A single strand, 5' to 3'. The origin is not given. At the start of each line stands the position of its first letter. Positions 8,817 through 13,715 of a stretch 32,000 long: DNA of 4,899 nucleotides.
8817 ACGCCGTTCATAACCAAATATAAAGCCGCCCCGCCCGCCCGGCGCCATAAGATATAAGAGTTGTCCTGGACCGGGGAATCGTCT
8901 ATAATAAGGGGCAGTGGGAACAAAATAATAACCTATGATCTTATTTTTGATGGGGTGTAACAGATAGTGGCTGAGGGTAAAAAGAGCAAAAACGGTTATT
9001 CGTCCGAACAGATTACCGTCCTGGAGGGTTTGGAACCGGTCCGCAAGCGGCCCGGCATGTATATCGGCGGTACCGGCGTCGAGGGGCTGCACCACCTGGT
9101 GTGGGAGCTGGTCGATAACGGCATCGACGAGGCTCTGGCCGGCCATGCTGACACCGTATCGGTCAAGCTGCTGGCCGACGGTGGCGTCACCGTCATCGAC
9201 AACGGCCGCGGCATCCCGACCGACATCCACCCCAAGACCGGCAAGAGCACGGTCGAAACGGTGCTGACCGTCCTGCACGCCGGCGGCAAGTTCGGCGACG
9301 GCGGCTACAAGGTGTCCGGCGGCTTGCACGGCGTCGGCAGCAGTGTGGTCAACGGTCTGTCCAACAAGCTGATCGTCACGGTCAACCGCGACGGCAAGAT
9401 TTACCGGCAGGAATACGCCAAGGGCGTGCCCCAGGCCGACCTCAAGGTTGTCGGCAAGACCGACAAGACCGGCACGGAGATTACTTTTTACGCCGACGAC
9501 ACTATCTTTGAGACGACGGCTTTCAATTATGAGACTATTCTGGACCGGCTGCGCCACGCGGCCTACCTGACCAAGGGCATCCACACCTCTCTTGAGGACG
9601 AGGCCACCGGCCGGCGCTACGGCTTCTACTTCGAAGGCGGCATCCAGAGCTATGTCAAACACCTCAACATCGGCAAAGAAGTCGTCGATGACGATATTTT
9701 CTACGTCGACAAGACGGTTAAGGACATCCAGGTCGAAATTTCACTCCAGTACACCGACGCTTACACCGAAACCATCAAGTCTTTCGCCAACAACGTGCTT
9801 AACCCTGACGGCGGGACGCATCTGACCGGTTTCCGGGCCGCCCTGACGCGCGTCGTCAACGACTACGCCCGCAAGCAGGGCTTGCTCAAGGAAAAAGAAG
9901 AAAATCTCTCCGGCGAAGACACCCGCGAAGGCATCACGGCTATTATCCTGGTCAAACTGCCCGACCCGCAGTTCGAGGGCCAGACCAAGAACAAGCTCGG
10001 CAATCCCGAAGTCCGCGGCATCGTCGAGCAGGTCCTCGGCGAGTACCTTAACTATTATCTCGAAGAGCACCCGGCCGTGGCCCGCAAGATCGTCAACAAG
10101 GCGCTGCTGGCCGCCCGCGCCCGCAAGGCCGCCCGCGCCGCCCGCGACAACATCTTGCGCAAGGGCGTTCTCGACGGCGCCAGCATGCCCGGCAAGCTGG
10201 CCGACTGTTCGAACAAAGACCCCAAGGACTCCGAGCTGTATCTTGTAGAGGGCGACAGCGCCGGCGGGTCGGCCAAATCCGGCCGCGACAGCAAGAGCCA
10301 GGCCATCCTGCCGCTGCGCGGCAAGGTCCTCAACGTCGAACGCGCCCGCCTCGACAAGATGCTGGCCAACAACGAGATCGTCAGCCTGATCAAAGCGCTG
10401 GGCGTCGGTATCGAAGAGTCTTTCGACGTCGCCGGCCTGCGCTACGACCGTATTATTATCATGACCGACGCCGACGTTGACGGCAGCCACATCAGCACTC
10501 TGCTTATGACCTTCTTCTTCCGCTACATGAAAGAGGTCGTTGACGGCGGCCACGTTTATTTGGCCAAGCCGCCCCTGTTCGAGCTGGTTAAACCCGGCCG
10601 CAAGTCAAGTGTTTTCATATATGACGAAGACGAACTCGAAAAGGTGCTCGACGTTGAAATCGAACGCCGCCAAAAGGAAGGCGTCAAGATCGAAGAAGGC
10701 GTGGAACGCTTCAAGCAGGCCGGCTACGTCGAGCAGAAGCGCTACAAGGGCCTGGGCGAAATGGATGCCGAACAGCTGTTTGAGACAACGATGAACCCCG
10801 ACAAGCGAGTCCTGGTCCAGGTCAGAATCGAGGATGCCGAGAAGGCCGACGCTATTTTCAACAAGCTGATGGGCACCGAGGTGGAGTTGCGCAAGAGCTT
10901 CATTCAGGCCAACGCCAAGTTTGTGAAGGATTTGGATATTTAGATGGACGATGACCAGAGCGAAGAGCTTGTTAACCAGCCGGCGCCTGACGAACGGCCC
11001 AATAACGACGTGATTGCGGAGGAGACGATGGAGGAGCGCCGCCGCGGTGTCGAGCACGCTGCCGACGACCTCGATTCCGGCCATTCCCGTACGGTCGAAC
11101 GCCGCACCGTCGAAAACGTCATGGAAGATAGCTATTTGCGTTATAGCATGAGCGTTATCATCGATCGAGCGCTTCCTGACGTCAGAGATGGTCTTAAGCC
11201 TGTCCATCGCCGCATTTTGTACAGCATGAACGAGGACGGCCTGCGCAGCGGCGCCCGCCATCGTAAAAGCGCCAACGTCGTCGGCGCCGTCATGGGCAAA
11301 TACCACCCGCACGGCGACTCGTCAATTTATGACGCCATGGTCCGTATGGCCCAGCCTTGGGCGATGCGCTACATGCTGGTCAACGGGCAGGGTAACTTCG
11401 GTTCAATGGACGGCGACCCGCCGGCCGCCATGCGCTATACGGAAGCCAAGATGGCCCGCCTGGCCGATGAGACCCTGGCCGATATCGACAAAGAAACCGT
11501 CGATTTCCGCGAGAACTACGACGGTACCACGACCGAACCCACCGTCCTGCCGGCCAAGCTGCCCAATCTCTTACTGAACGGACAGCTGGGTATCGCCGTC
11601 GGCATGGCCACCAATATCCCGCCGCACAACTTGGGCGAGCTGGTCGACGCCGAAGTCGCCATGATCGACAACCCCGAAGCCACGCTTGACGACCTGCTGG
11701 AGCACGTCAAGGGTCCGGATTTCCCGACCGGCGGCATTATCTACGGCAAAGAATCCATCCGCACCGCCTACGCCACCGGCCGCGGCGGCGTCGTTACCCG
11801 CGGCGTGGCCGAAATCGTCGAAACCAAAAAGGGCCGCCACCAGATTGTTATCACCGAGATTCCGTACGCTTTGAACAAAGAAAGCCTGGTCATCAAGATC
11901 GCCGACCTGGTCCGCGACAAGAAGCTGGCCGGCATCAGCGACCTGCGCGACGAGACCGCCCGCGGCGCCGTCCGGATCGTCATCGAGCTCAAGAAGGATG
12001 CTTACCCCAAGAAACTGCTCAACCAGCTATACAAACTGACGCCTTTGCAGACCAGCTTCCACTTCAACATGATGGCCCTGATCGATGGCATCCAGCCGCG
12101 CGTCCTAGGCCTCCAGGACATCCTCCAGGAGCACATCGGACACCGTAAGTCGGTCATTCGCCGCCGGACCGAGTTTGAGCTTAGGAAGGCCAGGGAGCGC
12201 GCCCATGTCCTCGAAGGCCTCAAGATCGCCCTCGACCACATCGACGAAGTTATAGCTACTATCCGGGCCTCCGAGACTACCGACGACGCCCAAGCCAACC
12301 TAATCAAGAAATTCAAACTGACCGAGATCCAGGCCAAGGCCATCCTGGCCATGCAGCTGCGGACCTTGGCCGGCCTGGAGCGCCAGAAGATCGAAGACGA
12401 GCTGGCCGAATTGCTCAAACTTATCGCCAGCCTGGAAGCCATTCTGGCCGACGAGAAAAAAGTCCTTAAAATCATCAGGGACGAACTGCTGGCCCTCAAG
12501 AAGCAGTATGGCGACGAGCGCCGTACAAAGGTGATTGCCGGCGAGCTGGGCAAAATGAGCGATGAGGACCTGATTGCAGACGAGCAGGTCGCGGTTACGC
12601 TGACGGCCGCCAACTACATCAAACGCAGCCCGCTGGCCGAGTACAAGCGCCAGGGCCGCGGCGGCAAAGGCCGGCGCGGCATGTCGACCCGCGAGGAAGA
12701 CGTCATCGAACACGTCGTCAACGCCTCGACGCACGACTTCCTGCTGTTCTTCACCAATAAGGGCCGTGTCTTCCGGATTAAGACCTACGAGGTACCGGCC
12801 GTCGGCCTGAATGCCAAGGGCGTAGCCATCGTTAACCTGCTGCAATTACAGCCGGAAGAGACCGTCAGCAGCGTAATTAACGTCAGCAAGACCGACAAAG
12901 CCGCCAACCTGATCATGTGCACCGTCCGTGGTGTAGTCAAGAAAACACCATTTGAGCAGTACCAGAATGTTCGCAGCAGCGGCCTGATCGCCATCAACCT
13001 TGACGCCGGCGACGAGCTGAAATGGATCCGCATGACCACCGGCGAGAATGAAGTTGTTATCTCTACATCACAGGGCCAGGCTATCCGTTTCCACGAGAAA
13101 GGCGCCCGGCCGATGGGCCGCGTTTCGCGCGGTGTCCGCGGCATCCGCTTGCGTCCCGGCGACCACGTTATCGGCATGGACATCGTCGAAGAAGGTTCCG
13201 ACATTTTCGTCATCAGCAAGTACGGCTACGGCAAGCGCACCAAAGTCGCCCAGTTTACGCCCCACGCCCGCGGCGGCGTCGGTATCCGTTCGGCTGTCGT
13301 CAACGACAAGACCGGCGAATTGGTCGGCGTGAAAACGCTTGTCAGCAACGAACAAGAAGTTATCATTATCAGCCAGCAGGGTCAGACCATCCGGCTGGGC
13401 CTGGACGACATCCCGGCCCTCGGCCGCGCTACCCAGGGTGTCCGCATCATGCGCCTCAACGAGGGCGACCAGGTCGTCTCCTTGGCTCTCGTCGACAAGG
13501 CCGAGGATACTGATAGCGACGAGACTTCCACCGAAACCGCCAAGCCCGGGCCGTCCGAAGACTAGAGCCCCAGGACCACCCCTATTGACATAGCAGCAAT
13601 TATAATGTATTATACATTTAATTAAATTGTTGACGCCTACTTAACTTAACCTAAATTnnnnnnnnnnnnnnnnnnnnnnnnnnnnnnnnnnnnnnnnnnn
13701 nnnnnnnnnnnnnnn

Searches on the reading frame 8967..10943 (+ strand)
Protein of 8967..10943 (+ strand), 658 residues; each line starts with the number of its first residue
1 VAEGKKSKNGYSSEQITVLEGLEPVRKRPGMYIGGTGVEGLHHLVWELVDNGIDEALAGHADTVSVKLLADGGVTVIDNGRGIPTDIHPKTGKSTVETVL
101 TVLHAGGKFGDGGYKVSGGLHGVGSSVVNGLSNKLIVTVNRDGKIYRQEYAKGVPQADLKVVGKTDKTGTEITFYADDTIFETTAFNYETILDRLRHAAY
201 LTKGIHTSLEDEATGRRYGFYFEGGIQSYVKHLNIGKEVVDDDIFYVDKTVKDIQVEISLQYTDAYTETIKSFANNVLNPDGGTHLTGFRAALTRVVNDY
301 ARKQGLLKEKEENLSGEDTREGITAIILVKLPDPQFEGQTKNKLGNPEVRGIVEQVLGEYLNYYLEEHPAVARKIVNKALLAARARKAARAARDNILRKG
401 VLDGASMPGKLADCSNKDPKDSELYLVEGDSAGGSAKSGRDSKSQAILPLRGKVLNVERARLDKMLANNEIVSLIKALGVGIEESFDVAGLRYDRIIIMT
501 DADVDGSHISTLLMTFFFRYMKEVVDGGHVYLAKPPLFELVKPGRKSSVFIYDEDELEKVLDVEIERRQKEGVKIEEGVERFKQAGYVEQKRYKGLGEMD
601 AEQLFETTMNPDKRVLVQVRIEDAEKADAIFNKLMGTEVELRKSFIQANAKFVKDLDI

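Call 12: search_protein_families(library=pfam, proteins=[window:8967-10943:+], max_evalue=0.001)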
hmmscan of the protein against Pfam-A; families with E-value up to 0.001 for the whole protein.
window:8967-10943:+ (658 aa): 4 families
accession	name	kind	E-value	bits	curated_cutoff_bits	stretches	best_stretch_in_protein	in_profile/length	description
PF00204.31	DNA_gyraseB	-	4.9e-61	205.6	27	1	225-394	1-172/173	DNA gyrase B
PF00986.26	DNA_gyraseB_C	-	2.3e-26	92.2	29.8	1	588-647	4-63/63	DNA gyrase B subunit, carboxyl terminus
PF01751.28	Toprim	-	1.9e-17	63.6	23.1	1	423-534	1-95/96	Toprim domain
PF02518.31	HATPase_c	-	3e-15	57.1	26.4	1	39-177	4-108/111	Histidine kinase-, DNA gyrase B-, and HSP90-like ATPase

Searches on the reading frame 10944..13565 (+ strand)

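Call 12: search_protein_families(library=pfam, proteins=[window:10944-13565:+], max_evalue=0.001)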
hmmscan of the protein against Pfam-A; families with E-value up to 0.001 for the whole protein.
window:10944-13565:+ (873 aa): 2 families
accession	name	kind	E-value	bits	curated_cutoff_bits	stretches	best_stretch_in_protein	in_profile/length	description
PF00521.26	DNA_topoisoIV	-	9.6e-166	552.4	31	1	75-515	1-431/432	DNA gyrase/topoisomerase IV, subunit A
PF03989.18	DNA_gyraseA_C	-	3e-64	212.7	27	6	804-851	1-48/48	DNA gyrase C-terminal domain, beta-propeller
